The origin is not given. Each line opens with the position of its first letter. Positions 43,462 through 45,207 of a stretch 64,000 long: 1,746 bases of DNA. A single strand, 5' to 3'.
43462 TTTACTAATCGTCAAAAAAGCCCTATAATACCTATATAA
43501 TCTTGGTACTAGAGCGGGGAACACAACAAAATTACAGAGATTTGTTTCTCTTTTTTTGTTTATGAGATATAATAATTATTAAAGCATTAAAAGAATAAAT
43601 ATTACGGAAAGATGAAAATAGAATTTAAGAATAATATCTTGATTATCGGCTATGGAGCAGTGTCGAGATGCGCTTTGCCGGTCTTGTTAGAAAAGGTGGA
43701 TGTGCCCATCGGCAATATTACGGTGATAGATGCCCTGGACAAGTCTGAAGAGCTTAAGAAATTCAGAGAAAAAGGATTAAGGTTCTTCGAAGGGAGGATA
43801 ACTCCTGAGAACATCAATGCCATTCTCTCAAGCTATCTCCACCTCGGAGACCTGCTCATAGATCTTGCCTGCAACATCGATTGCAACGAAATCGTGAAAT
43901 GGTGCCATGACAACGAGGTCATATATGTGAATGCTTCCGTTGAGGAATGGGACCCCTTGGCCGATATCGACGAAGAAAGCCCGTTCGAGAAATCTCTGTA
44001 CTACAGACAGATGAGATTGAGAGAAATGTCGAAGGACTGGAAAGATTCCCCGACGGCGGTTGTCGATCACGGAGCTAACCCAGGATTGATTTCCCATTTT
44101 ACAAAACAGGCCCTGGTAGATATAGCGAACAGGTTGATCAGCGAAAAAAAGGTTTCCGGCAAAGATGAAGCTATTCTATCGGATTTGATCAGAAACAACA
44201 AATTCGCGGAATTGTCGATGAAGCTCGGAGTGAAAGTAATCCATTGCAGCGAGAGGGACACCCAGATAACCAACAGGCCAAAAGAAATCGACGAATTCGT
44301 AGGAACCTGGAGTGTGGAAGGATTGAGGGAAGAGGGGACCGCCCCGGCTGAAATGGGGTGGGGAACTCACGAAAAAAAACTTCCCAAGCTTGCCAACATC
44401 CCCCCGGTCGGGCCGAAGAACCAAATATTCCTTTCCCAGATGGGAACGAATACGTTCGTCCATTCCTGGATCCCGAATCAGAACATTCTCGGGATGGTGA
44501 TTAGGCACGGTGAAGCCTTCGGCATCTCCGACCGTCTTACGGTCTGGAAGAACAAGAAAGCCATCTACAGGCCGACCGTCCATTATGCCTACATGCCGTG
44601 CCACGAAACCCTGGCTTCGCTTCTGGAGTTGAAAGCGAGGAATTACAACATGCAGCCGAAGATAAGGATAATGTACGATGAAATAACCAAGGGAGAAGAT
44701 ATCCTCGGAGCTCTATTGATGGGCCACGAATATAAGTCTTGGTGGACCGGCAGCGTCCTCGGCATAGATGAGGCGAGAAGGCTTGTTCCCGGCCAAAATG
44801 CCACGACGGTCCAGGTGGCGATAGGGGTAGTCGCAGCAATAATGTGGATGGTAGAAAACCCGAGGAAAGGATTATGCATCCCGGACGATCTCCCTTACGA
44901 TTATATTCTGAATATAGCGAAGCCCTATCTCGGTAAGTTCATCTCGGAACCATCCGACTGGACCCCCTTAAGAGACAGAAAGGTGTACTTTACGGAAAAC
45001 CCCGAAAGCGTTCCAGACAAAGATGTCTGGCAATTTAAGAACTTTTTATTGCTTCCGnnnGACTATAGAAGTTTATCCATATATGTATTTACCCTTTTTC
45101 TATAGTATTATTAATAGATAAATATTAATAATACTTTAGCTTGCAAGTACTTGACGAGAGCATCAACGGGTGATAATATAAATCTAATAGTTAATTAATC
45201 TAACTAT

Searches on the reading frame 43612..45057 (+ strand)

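Call 47: search_protein_families(library=pfam, proteins=[window:43612-45057:+], max_evalue=0.001)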
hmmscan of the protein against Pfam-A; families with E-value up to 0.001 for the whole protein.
window:43612-45057:+ (482 aa): 2 families
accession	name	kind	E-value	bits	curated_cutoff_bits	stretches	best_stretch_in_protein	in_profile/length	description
PF16653.10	Sacchrp_dh_C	-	3.9e-30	106.3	31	1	154-444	1-261/265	Saccharopine dehydrogenase C-terminal domain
PF03435.24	Sacchrp_dh_NADP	-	4.8e-22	79.1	25.1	1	9-150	1-129/129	Saccharopine dehydrogenase NADP binding domain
